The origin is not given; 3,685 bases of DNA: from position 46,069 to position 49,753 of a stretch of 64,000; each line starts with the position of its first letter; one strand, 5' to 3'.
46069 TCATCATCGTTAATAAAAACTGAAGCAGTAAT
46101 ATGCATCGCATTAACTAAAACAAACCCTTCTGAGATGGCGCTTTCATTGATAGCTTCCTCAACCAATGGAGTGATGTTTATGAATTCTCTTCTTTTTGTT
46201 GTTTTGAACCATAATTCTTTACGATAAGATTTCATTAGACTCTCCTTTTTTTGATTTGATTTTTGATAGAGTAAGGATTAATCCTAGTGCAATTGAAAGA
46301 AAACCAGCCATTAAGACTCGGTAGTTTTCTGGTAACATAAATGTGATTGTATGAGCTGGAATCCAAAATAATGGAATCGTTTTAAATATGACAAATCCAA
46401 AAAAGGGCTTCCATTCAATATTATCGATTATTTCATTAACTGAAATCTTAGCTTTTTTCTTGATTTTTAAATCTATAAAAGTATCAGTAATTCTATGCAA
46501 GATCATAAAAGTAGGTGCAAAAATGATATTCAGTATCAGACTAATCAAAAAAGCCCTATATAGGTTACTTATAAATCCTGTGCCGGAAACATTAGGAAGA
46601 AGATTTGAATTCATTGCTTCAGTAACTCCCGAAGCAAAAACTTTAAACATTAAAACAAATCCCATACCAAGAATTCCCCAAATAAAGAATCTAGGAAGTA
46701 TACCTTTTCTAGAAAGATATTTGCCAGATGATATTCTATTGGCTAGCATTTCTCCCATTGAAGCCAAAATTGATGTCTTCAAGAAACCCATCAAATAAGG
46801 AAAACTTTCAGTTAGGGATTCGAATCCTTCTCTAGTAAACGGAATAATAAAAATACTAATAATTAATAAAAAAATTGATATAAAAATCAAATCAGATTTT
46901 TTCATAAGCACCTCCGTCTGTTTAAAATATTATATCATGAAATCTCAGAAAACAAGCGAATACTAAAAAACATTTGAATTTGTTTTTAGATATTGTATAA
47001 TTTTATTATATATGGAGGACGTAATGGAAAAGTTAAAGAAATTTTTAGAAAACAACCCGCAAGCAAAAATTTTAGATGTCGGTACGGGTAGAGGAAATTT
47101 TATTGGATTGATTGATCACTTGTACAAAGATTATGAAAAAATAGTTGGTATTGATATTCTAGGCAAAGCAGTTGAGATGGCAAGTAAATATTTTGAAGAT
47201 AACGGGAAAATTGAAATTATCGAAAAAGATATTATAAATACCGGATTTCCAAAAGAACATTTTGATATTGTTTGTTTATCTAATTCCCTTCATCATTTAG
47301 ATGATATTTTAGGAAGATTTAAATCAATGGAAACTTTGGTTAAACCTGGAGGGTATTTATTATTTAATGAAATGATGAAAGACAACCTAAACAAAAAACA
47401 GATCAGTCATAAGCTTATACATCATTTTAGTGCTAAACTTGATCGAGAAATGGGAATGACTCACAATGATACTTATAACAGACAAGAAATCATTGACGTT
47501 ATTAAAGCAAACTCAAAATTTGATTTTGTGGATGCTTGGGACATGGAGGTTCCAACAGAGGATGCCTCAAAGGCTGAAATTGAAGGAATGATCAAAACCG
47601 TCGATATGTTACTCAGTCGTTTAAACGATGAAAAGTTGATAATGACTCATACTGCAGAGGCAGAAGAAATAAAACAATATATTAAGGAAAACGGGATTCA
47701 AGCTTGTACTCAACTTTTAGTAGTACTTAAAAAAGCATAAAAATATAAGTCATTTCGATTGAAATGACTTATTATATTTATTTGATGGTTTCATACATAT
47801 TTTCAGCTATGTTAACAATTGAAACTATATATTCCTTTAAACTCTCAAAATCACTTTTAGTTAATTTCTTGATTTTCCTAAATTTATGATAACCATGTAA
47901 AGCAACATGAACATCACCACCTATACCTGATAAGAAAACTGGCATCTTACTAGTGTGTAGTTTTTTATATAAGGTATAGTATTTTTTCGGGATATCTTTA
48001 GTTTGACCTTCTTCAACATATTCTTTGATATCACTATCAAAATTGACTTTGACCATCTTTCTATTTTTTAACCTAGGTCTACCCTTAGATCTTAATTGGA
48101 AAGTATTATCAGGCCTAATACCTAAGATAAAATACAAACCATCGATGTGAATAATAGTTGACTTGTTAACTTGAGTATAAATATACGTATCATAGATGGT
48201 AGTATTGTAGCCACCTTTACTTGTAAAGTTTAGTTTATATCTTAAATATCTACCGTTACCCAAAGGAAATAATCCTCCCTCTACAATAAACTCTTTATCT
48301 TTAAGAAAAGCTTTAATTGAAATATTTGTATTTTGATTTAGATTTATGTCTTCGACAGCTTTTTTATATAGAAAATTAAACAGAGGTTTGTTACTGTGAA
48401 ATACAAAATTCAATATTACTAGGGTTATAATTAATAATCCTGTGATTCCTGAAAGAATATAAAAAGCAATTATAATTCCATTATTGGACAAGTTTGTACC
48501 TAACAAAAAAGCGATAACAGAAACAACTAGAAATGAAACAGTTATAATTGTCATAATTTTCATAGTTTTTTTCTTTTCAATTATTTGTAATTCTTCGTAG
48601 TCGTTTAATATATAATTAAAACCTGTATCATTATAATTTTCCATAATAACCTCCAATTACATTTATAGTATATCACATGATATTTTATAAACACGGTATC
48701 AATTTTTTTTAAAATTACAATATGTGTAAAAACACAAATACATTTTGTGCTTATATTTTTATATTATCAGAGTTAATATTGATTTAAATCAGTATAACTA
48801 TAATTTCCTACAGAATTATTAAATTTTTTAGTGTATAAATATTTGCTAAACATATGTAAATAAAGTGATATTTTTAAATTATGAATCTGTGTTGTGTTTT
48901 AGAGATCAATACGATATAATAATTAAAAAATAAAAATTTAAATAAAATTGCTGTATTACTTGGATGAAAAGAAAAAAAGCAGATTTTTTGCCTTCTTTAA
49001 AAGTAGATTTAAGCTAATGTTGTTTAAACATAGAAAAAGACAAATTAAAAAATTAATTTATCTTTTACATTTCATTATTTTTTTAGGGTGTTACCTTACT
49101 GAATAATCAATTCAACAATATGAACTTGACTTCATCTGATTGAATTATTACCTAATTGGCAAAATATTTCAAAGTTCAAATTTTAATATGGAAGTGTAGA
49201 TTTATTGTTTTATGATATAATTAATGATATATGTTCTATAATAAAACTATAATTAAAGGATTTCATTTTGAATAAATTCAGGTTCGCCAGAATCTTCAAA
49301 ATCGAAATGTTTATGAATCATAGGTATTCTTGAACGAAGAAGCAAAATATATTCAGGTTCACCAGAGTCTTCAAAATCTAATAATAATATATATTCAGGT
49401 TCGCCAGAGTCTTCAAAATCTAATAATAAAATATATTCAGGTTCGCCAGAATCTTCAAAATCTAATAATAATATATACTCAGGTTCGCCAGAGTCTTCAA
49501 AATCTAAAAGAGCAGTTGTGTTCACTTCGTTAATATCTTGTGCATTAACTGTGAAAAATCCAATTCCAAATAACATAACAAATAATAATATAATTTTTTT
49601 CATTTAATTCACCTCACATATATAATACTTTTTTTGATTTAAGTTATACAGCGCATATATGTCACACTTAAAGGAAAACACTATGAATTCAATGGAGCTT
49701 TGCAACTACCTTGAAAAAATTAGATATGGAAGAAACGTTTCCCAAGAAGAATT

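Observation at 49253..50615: Divergent pair: RNPP/Rgg-type regulator and a secreted protein made of tandem 14-aa acidic repeats (candidate multi-copy pheromone precursor)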

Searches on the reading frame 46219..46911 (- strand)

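Call 40: search_protein_families(library=pfam, proteins=[window:46219-46911:-], max_evalue=0.01)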
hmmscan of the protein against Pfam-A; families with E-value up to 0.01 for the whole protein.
window:46219-46911:- (230 aa): 1 family
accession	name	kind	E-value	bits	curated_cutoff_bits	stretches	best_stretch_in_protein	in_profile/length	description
PF04117.17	Mpv17_PMP22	-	0.0015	19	27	1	181-213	28-61/62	Mpv17 / PMP22 family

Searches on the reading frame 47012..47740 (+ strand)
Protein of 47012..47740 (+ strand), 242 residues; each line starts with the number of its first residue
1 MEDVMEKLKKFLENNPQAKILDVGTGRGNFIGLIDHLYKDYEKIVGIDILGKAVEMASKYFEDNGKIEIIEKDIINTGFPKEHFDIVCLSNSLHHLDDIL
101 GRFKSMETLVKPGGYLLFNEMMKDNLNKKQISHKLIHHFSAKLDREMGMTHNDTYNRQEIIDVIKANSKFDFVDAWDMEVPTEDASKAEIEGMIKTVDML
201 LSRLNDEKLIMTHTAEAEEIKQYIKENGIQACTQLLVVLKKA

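Call 3: search_protein_families(library=pfam, proteins=[window:47012-47740:+], max_evalue=1)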
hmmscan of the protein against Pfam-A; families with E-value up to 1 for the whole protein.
window:47012-47740:+ (242 aa): 17 families
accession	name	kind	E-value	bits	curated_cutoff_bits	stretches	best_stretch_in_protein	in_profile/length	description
PF13489.12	Methyltransf_23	-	1e-17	64.8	27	1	4-161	9-151/164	Methyltransferase domain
PF08241.18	Methyltransf_11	-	1.1e-17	64.9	21.2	1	21-118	1-95/95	Methyltransferase domain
PF13649.12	Methyltransf_25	-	1e-15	58.6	27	1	20-114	1-97/97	Methyltransferase domain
PF13847.12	Methyltransf_31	-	8.4e-13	48.7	27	1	16-127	3-114/145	Methyltransferase domain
PF08242.18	Methyltransf_12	-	8.6e-12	46.1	30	1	21-116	1-98/98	Methyltransferase domain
PF01209.24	Ubie_methyltran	-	8.1e-10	38.9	20.1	1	8-130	39-163/233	ubiE/COQ5 methyltransferase family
PF06325.19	PrmA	-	1.1e-05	25.6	22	1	14-127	159-267/296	Ribosomal protein L11 methyltransferase (PrmA)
PF00891.24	Methyltransf_2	-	1.7e-05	24.7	22.3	1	15-136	61-182/210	O-methyltransferase domain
PF00398.26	RrnaAD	-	3.5e-05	23.5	24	1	12-91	26-106/263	Ribosomal RNA adenine dimethylase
PF05175.20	MTS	-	3.9e-05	23.8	23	1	10-88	25-103/170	Methyltransferase small domain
PF01135.25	PCMT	-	0.00051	20.3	20.3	1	8-66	65-123/210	Protein-L-isoaspartate(D-aspartate) O-methyltransferase (PCMT)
PF01750.23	HycI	-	0.0033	17.7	23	1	4-75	3-62/130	Hydrogenase maturation protease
PF05401.17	NodS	-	0.0084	16.4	24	1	13-118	40-144/201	Nodulation protein S (NodS)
PF09243.16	Rsm22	-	0.025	14.5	23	1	4-102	22-121/275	Mitochondrial small ribosomal subunit Rsm22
PF01728.25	FtsJ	-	0.033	14.6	24.1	1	8-75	9-76/181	FtsJ-like methyltransferase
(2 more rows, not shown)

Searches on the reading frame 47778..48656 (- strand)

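Call 3: search_protein_families(library=pfam, proteins=[window:47778-48656:-], max_evalue=1)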
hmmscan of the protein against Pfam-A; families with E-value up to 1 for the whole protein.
window:47778-48656:- (292 aa): 2 families
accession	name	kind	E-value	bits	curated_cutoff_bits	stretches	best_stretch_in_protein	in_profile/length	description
PF00335.26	Tetraspanin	-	0.085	12.9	32.1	1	22-108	36-124/225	Tetraspanin family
PF00733.27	Asn_synthase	-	0.23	11.5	21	1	212-272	93-150/354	Asparagine synthase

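Call 4: search_protein_families(library=ncbifam, proteins=[window:47778-48656:-], max_evalue=1)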
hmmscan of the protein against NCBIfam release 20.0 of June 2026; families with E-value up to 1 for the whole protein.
window:47778-48656:- (292 aa): 2 families
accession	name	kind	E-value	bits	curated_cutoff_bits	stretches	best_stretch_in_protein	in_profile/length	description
NF052597.1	FILTED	domain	0.0059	16.9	40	1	27-87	44-103/110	FILTED domain-containing surface protein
NF041560.1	T6SS_Burk_ExIF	subfamily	0.28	10.8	90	1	29-118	126-216/234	putative type VI secretion system effector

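Call 92: search_protein_families(library=padloc, proteins=[window:47778-48656:-], max_evalue=0.01)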
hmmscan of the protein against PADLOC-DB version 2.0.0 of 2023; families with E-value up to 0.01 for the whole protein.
window:47778-48656:- (292 aa): 1 family
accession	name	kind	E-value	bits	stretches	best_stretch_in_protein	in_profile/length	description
PDLC04708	PDC-M55B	-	0.0071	14.2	1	209-278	237-301/315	-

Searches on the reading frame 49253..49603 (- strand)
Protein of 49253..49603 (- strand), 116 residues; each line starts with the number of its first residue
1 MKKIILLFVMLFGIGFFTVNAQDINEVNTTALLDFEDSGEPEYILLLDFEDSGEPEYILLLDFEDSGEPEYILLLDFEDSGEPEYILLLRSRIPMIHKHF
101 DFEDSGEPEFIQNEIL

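Call 3: search_protein_families(library=pfam, proteins=[window:49253-49603:-], max_evalue=1)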
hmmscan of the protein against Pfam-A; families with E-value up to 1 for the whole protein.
window:49253-49603:- (116 aa): 2 families
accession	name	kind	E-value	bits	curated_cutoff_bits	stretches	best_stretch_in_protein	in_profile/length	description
PF12633.13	Adenyl_cycl_N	-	0.12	12.8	27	1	14-48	148-182/199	Adenylate cyclase NT domain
PF20230.4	DUF6588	-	0.34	10.4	27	1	1-32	1-33/319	Family of unknown function (DUF6588)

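Call 4: search_protein_families(library=ncbifam, proteins=[window:49253-49603:-], max_evalue=1)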
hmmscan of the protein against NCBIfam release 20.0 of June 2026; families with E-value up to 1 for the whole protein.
window:49253-49603:- (116 aa): 1 family
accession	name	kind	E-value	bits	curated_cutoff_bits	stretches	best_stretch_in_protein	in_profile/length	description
NF042930.1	EF0163_fam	equivalog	0.065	12.7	65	0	40-61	127-148/165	EF0163 family protein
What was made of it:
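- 49253..49603 (-): Propeptide gene, 116 aa: signal peptide, short pro-region, 4 identical 14-aa units, basic linker, 1 variant unit, 5-aa tail. No Pfam or NCBIfam family (calls 3, 4).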

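Call 46: search_protein_families(library=phrogs, proteins=[window:49253-49603:-], max_evalue=0.1)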
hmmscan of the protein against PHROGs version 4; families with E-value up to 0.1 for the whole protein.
window:49253-49603:- (116 aa): 2 families
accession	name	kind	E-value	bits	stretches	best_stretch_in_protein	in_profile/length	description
phrog_16550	-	unknown function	1.6e-06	29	0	44-57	23-36/59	-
phrog_25564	-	unknown function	0.045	15.2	0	62-94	35-65/82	-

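Call 58: find_homologous_proteins(query=window:49253-49603:-, max_evalue=0.001)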
Query window:49253-49603:- (116 aa): 11 proteins with E <= 0.001 among 6096 candidates.
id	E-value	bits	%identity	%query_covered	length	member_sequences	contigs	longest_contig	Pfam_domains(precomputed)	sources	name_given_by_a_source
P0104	5.6e-53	196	83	100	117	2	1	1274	-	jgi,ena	-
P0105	1.6e-32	130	66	96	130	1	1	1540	-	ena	-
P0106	1.9e-32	129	66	99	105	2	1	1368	-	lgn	-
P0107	1.1e-31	127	66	99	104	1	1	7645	-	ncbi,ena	-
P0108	7.4e-25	105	74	62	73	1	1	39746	-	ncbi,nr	ncbi:MAG: hypothetical protein JEZ05_05120, partial [Tenericutes bacterium]|nr:hypothetical protein 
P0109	1.5e-21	94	63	60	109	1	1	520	-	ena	-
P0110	5.9e-19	86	64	72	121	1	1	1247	-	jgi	-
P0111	1.1e-15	75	49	76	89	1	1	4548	-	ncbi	-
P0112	1.7e-14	72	64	48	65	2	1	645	-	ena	-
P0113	1.4e-11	62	67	55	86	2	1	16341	-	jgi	jgi:hypothetical protein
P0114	5.4e-10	57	49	62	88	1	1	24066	-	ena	-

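Call 59: find_encoding_contigs(protein=P0113, flank=3000, max_places=2)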
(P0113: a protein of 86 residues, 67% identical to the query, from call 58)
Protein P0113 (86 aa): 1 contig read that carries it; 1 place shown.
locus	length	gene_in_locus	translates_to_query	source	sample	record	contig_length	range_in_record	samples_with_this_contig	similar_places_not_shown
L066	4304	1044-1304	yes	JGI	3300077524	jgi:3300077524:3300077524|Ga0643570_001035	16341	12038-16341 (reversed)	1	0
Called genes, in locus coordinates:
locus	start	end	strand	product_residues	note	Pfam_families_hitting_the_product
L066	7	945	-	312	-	-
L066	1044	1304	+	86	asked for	-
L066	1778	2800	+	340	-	PF12146:Hydrolase_4, PF00561:Abhydrolase_1, PF12695:Abhydrolase_5 (weak), PF12697:Abhydrolase_6, PF20408:Abhydrolase_11 (weak)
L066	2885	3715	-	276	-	PF00106:adh_short, PF01370:Epimerase, PF13561:adh_short_C2, PF16363:GDP_Man_Dehyd (weak)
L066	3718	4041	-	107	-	PF00355:Rieske, PF13806:Rieske_2, PF22543:Rieske_4 (weak)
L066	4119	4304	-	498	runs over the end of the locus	PF00370:FGGY_N, PF02782:FGGY_C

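Call 60: find_encoding_contigs(protein=P0111, flank=3000, max_places=2)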
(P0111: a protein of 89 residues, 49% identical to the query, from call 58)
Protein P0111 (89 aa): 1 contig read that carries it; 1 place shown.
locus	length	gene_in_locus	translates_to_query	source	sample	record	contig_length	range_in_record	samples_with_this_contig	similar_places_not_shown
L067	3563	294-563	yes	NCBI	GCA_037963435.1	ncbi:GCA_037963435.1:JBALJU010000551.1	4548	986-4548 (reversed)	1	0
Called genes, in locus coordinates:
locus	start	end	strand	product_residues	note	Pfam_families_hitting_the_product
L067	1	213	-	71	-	?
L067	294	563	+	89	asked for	-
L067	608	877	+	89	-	-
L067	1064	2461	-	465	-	PF02056:Glyco_hydro_4, PF11975:Glyco_hydro_4C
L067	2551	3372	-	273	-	-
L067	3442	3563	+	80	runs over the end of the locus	-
